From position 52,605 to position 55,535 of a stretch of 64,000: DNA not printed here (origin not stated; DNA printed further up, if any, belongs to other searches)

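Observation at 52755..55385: Natural fusion of a lipid-sugar donor synthase (GT2) to a GT-C-type transferase domain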

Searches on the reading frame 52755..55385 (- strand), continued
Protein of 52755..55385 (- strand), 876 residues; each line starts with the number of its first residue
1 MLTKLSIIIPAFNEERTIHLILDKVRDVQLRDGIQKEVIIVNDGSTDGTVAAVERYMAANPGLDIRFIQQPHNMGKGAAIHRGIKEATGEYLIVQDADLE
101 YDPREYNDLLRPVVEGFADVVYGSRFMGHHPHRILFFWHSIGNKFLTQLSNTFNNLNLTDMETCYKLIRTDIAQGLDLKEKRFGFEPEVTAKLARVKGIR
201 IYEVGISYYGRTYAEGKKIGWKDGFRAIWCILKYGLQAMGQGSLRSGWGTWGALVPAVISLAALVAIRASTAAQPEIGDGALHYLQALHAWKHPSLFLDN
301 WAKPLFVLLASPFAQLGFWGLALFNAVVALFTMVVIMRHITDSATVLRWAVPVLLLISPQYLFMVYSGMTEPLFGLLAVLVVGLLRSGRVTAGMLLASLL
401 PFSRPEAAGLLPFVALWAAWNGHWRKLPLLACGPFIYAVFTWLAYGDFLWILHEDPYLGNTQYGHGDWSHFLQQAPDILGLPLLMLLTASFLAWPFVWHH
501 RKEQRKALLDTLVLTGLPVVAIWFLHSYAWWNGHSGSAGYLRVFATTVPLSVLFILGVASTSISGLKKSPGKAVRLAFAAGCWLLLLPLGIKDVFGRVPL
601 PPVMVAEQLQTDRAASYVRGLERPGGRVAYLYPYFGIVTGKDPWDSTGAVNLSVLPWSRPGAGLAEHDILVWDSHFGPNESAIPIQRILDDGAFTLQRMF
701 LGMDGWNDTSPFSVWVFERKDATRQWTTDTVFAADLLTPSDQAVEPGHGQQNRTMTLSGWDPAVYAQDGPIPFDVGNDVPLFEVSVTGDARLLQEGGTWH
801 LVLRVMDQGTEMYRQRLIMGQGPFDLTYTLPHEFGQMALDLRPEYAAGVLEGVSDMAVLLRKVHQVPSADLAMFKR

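Call 48: search_protein_families(library=pfam, proteins=[P0192, P0195, P0198, P0199, P0204, P0254, P0222, P0239, P0276, P0277], max_evalue=0.01)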
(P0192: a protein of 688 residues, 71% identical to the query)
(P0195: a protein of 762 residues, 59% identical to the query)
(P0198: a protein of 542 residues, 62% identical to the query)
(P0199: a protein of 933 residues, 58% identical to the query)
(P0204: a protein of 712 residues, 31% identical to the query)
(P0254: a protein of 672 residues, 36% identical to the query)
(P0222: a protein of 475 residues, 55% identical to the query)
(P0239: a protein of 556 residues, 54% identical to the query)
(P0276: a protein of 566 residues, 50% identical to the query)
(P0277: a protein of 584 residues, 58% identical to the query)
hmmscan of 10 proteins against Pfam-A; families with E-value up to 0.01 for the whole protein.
P0192 (688 aa): 4 families
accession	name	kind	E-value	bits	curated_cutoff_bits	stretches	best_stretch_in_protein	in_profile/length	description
PF00535.33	Glycos_transf_2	-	1.1e-35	123.5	23.3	1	6-174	1-165/168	Glycosyl transferase family 2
PF13641.12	Glyco_tranf_2_3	-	3.1e-08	34.4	27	1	5-103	3-101/230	Glycosyltransferase like family 2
PF13231.12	PMT_2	-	3.9e-08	34.1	26.1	1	376-521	24-160/160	Dolichyl-phosphate-mannose-protein mannosyltransferase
PF10111.15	Glyco_tranf_2_2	-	5.4e-07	29.8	27.3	1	6-110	1-103/276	Glycosyltransferase like family 2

P0195 (762 aa): 4 families
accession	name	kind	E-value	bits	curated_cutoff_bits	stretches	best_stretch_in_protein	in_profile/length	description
PF00535.33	Glycos_transf_2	-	4.9e-34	118.1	23.3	1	7-176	1-166/168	Glycosyl transferase family 2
PF13641.12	Glyco_tranf_2_3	-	1.6e-06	28.8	27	1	6-122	3-119/230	Glycosyltransferase like family 2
PF10111.15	Glyco_tranf_2_2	-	7.4e-05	22.8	27.3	1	7-112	1-104/276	Glycosyltransferase like family 2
PF13704.12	Glyco_tranf_2_4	-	0.0078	17.1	27.5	0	21-99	5-81/98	Glycosyl transferase family 2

P0198 (542 aa): 2 families
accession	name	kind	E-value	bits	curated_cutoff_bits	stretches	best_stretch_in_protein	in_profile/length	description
PF00535.33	Glycos_transf_2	-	4.9e-25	88.8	23.3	1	7-131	1-120/168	Glycosyl transferase family 2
PF10111.15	Glyco_tranf_2_2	-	1.7e-05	24.9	27.3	1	7-112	1-104/276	Glycosyltransferase like family 2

P0199 (933 aa): 3 families
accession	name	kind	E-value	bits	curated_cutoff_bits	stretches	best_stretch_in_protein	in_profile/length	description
PF00535.33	Glycos_transf_2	-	4.8e-34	118.1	23.3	1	5-174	1-166/168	Glycosyl transferase family 2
PF13641.12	Glyco_tranf_2_3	-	8.3e-06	26.4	27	1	4-97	3-96/230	Glycosyltransferase like family 2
PF10111.15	Glyco_tranf_2_2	-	1.4e-05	25.2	27.3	1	5-97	1-91/276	Glycosyltransferase like family 2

P0204 (712 aa): 2 families
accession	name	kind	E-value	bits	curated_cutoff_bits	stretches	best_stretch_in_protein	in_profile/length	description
PF00535.33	Glycos_transf_2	-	5.1e-14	53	23.3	1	7-131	1-121/168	Glycosyl transferase family 2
PF13641.12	Glyco_tranf_2_3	-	5.7e-07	30.2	27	1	6-96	3-94/230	Glycosyltransferase like family 2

P0254 (672 aa): 5 families
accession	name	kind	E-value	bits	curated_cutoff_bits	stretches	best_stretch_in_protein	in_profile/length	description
PF00535.33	Glycos_transf_2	-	1.2e-37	129.9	23.3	1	4-162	1-165/168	Glycosyl transferase family 2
PF10111.15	Glyco_tranf_2_2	-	5e-07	29.9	27.3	1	4-94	1-97/276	Glycosyltransferase like family 2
PF13641.12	Glyco_tranf_2_3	-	4.5e-06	27.3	27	1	3-123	3-131/230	Glycosyltransferase like family 2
PF02366.24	PMT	-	0.00032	20.8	22.7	1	278-429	66-210/245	Dolichyl-phosphate-mannose-protein mannosyltransferase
PF13704.12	Glyco_tranf_2_4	-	0.0049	17.8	27.5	1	11-66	2-54/98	Glycosyl transferase family 2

P0222 (475 aa): 11 families
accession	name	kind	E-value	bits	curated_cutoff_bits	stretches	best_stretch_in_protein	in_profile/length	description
PF00535.33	Glycos_transf_2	-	9.5e-34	117.2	23.3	1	6-169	1-164/168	Glycosyl transferase family 2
PF08242.18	Methyltransf_12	-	4.8e-13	50.1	30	1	269-362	1-98/98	Methyltransferase domain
PF13489.12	Methyltransf_23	-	5.2e-12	46.2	27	1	263-404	21-163/164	Methyltransferase domain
PF08241.18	Methyltransf_11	-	2.3e-10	41.4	21.2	1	269-364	1-95/95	Methyltransferase domain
PF13649.12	Methyltransf_25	-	2.8e-09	38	27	1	268-360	1-97/97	Methyltransferase domain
PF13847.12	Methyltransf_31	-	3.3e-08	33.8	27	1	265-368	4-113/145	Methyltransferase domain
PF10111.15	Glyco_tranf_2_2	-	9.2e-06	25.8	27.3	1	6-103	1-100/276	Glycosyltransferase like family 2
PF13641.12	Glyco_tranf_2_3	-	3.8e-05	24.2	27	1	5-137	3-132/230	Glycosyltransferase like family 2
PF05175.20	MTS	-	9.5e-05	22.5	23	1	253-383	20-157/170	Methyltransferase small domain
PF13506.12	Glyco_transf_21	-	0.0003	20.7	21.7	1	72-170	18-115/174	Glycosyl transferase family 21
PF13704.12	Glyco_tranf_2_4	-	0.0083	17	27.5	0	13-94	2-81/98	Glycosyl transferase family 2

P0239 (556 aa): 12 families
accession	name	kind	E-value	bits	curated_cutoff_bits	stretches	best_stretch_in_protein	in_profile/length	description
PF00535.33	Glycos_transf_2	-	1.1e-33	117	23.3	1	4-170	1-167/168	Glycosyl transferase family 2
PF08241.18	Methyltransf_11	-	8e-16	58.9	21.2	1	392-480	1-95/95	Methyltransferase domain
PF13489.12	Methyltransf_23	-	7e-12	45.8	27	1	390-523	25-155/164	Methyltransferase domain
PF10111.15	Glyco_tranf_2_2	-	3e-09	37.2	27.3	1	4-104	1-103/276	Glycosyltransferase like family 2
PF13649.12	Methyltransf_25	-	3.9e-09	37.5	27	1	392-476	2-97/97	Methyltransferase domain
PF04138.20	GtrA_DPMS_TM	-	5e-08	33.6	26.1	1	241-359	1-114/117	GtrA/DPMS, transmembrane domain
PF13847.12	Methyltransf_31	-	9.7e-08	32.3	27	1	389-488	5-117/145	Methyltransferase domain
PF08242.18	Methyltransf_12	-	2.9e-06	28.4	30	1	437-478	56-98/98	Methyltransferase domain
PF13641.12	Glyco_tranf_2_3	-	4.2e-05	24.1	27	1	3-121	3-125/230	Glycosyltransferase like family 2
PF01209.24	Ubie_methyltran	-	0.00019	21.3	20.1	1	437-492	108-163/233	ubiE/COQ5 methyltransferase family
PF02353.26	CMAS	-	0.00068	19.5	27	1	374-540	49-222/273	Mycolic acid cyclopropane synthetase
PF07021.18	MetW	-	0.0078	16.3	21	0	388-484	14-111/193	Methionine biosynthesis protein MetW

P0276 (566 aa): 12 families
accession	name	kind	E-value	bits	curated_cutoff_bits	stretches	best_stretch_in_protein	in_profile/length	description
PF00535.33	Glycos_transf_2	-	5.3e-37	127.8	23.3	1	4-171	1-167/168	Glycosyl transferase family 2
PF13489.12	Methyltransf_23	-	2.7e-14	53.7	27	1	390-544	10-159/164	Methyltransferase domain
PF04138.20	GtrA_DPMS_TM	-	2.4e-11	44.3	26.1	1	242-363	1-117/117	GtrA/DPMS, transmembrane domain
PF08241.18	Methyltransf_11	-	3e-10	41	21.2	1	408-498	2-95/95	Methyltransferase domain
PF13641.12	Glyco_tranf_2_3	-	3.1e-08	34.4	27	1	3-135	3-137/230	Glycosyltransferase like family 2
PF13649.12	Methyltransf_25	-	8.6e-07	30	27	1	441-494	47-97/97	Methyltransferase domain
PF10111.15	Glyco_tranf_2_2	-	3.6e-06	27.1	27.3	1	4-103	1-101/276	Glycosyltransferase like family 2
PF13847.12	Methyltransf_31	-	6.8e-06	26.3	27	1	437-508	51-114/145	Methyltransferase domain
PF08242.18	Methyltransf_12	-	4.4e-05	24.6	30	1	454-496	64-98/98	Methyltransferase domain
PF13704.12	Glyco_tranf_2_4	-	0.00067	20.5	27.5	1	32-93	17-81/98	Glycosyl transferase family 2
PF20922.3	Anamorsin_N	-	0.0017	18.5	27.1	1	455-550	45-147/163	Anamorsin, N-terminal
PF05148.21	Methyltransf_8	-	0.0079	16.5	27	0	403-498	73-156/219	Hypothetical methyltransferase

P0277 (584 aa): 2 families
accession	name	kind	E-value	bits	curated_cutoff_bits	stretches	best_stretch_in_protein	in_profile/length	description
PF00535.33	Glycos_transf_2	-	5.6e-31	108.2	23.3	1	5-166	1-162/168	Glycosyl transferase family 2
PF10111.15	Glyco_tranf_2_2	-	1e-05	25.7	27.3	1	5-95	1-93/276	Glycosyltransferase like family 2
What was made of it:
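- Closest known: Pyrococcus furiosus DPMS. Same: Relatives of the window's GT2 carry the same GtrA/DPMS 4-TM domain (call 48).
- Relatives carry GtrA/DPMS TM domains (call 48).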
